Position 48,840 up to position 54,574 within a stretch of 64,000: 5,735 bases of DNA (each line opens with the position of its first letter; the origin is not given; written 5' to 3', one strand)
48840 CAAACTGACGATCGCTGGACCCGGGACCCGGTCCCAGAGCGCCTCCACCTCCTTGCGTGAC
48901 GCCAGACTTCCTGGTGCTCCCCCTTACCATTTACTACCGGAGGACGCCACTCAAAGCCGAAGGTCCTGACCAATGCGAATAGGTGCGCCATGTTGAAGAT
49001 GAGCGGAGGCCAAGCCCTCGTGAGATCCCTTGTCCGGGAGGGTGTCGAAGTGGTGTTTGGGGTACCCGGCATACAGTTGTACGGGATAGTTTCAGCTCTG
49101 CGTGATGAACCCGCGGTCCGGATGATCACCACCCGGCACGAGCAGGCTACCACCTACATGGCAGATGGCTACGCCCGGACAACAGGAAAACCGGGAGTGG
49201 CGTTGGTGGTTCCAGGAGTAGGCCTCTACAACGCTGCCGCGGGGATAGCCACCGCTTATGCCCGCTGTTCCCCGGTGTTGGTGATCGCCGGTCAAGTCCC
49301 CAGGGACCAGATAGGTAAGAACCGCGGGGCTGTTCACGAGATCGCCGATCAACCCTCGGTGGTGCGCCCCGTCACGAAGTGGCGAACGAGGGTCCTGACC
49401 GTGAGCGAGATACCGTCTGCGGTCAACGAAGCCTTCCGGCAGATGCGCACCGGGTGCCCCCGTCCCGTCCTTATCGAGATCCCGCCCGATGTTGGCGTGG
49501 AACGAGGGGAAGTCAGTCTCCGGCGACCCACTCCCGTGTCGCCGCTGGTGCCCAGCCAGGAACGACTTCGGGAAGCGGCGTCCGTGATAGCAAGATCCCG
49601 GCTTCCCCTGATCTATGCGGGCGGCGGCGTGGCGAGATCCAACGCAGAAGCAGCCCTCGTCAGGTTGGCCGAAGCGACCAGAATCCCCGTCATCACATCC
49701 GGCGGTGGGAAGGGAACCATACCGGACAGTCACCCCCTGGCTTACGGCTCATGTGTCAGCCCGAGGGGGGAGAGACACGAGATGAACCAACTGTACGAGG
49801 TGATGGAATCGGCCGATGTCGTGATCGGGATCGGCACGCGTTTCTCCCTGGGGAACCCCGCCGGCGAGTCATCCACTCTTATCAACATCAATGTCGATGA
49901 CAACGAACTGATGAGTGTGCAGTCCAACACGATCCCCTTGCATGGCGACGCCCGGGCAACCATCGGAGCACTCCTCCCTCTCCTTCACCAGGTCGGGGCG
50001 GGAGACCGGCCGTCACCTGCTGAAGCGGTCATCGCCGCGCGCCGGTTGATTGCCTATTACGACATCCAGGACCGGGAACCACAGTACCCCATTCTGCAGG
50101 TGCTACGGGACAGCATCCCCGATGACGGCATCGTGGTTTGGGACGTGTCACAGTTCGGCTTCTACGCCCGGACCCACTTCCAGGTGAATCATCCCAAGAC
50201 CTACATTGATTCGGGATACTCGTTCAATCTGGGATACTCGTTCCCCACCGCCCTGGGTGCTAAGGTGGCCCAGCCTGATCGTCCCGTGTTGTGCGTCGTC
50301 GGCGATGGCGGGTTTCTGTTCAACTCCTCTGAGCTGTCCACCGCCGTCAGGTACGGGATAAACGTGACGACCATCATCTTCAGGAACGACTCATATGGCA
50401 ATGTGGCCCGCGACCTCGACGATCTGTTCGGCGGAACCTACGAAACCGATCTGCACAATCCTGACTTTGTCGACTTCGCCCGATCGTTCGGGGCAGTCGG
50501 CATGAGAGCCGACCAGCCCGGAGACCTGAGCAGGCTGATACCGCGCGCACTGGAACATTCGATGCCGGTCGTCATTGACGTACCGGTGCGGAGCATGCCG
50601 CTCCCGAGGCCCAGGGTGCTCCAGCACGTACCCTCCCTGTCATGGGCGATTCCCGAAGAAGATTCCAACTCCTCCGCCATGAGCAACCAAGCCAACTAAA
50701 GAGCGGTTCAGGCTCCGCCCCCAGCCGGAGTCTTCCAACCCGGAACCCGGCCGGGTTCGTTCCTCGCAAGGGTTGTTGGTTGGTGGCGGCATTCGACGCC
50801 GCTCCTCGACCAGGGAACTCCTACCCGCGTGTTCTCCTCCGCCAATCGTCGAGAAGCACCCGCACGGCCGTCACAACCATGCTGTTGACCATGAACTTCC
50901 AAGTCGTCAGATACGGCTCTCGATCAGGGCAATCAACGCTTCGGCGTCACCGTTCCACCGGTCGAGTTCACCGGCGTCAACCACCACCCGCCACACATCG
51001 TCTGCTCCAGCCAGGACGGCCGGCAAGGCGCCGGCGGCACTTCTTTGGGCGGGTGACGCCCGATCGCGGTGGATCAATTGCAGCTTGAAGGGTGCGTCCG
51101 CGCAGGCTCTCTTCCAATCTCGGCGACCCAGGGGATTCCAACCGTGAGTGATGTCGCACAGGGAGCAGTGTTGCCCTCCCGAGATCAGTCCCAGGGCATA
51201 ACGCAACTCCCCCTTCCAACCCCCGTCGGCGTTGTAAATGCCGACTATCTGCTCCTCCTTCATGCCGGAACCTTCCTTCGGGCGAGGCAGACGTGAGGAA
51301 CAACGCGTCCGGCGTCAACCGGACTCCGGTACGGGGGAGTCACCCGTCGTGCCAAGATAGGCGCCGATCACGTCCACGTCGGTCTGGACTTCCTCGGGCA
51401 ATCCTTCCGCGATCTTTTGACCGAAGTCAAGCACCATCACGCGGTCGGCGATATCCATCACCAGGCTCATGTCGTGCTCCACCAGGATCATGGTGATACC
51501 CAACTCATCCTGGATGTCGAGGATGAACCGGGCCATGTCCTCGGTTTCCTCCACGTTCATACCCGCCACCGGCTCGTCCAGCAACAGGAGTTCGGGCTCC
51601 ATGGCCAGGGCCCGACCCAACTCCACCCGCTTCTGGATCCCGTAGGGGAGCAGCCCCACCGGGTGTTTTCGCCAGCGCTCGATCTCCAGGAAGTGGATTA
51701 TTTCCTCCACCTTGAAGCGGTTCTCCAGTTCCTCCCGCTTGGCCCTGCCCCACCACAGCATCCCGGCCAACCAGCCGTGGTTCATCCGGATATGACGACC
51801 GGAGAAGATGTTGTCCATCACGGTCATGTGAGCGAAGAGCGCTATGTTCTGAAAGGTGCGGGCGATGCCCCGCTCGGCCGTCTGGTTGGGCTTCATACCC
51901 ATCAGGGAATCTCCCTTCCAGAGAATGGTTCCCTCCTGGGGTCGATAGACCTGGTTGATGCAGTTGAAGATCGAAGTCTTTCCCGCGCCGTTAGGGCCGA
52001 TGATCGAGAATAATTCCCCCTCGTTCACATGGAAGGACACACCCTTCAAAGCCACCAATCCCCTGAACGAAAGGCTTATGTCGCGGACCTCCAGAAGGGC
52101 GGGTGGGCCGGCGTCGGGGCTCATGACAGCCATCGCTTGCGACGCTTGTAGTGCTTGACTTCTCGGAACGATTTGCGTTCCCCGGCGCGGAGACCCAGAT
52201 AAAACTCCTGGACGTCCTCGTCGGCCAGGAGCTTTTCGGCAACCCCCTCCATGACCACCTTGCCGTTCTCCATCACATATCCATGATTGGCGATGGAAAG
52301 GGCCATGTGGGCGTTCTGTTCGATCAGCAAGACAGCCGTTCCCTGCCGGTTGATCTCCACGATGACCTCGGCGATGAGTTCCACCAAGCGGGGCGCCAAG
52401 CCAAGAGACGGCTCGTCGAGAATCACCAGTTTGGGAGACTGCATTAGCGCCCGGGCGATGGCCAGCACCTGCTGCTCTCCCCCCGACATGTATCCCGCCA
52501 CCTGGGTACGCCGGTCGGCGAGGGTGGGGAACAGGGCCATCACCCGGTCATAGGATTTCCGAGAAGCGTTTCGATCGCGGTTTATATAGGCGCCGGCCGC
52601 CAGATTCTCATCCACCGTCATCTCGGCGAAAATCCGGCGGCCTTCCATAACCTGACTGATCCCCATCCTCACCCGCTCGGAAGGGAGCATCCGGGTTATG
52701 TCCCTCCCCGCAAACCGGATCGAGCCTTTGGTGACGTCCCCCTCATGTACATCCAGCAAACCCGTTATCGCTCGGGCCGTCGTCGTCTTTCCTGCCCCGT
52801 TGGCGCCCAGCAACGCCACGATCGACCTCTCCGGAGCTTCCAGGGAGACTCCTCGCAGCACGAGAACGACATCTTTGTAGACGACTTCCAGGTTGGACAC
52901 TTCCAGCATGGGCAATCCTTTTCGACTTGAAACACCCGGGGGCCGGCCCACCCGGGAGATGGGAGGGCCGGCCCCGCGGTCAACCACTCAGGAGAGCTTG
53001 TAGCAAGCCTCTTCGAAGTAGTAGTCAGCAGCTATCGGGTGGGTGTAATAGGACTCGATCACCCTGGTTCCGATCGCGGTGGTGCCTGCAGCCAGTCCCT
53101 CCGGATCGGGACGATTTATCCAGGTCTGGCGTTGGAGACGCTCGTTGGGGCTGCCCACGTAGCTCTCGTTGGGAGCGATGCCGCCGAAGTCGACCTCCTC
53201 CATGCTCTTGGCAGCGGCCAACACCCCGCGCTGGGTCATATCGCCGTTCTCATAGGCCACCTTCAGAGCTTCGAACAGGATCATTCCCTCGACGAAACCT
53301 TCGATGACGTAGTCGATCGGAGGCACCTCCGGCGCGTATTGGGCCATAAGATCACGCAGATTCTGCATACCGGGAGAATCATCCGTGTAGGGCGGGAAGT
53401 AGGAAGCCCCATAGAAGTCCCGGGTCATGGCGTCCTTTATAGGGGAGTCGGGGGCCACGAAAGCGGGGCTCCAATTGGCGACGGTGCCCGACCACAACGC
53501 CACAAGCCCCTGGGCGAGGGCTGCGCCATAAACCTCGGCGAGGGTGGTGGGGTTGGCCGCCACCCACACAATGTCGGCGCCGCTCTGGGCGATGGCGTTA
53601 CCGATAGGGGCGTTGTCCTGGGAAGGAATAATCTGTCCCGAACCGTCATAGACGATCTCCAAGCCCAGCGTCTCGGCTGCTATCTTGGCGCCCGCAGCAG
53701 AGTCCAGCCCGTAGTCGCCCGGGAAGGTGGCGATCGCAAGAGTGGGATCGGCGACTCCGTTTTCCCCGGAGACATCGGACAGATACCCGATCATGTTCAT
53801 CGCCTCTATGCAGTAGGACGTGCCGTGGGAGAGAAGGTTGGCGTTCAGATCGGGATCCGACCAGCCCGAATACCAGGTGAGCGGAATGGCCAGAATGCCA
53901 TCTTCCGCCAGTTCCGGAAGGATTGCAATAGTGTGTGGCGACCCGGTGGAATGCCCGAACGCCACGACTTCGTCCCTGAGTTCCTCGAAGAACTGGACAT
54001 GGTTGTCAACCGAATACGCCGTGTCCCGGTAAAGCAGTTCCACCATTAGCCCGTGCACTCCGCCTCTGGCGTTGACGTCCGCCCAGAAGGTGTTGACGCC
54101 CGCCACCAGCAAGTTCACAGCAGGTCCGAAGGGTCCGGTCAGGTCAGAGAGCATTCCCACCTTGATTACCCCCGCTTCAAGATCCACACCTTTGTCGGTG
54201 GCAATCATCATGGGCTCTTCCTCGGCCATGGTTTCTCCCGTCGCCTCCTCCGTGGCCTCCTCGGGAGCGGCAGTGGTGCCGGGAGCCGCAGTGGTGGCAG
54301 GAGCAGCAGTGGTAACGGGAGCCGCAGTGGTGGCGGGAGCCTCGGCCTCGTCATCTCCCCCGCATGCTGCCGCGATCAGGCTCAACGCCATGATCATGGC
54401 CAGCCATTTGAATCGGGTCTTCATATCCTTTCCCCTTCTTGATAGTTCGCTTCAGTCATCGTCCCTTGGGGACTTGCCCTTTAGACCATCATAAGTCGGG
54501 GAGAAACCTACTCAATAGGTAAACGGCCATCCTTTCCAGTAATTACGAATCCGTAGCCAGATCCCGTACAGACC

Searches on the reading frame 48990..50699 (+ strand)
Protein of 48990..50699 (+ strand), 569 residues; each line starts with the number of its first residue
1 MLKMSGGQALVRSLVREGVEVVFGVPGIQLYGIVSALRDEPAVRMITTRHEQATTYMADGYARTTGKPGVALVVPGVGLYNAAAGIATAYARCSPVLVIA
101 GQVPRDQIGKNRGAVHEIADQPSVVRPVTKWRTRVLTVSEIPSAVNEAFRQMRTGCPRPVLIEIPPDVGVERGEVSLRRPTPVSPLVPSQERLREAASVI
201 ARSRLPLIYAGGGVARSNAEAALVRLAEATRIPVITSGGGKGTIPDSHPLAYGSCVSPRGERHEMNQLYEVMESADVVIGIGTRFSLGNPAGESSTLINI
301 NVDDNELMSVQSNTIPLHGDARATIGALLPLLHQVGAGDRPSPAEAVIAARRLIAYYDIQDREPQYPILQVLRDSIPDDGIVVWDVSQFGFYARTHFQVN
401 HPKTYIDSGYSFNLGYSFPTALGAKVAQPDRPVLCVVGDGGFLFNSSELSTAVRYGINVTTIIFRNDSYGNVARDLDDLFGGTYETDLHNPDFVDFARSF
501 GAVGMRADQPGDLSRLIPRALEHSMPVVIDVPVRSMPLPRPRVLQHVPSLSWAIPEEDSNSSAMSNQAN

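Call 40: search_protein_families(library=pfam, proteins=[window:48990-50699:+], max_evalue=0.00001)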
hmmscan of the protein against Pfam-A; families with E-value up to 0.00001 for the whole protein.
window:48990-50699:+ (569 aa): 3 families
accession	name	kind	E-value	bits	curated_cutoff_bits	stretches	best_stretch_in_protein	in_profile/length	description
PF02775.26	TPP_enzyme_C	-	1.8e-40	138.7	21.9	1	385-531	1-151/151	Thiamine pyrophosphate enzyme, C-terminal TPP binding domain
PF02776.23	TPP_enzyme_N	-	2e-36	124.8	26.8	1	4-121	1-116/119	Thiamine pyrophosphate enzyme, N-terminal TPP binding domain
PF00205.28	TPP_enzyme_M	-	1.2e-29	103.2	30.4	1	194-328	2-137/137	Thiamine pyrophosphate enzyme, central domain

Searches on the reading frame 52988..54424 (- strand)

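Call 40: search_protein_families(library=pfam, proteins=[window:52988-54424:-], max_evalue=0.00001)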
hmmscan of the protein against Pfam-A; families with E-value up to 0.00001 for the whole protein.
window:52988-54424:- (478 aa): 1 family
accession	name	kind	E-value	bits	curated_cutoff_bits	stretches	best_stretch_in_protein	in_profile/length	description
PF13458.12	Peripla_BP_6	-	2.2e-38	133.2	31.7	1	87-435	2-334/343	Periplasmic binding protein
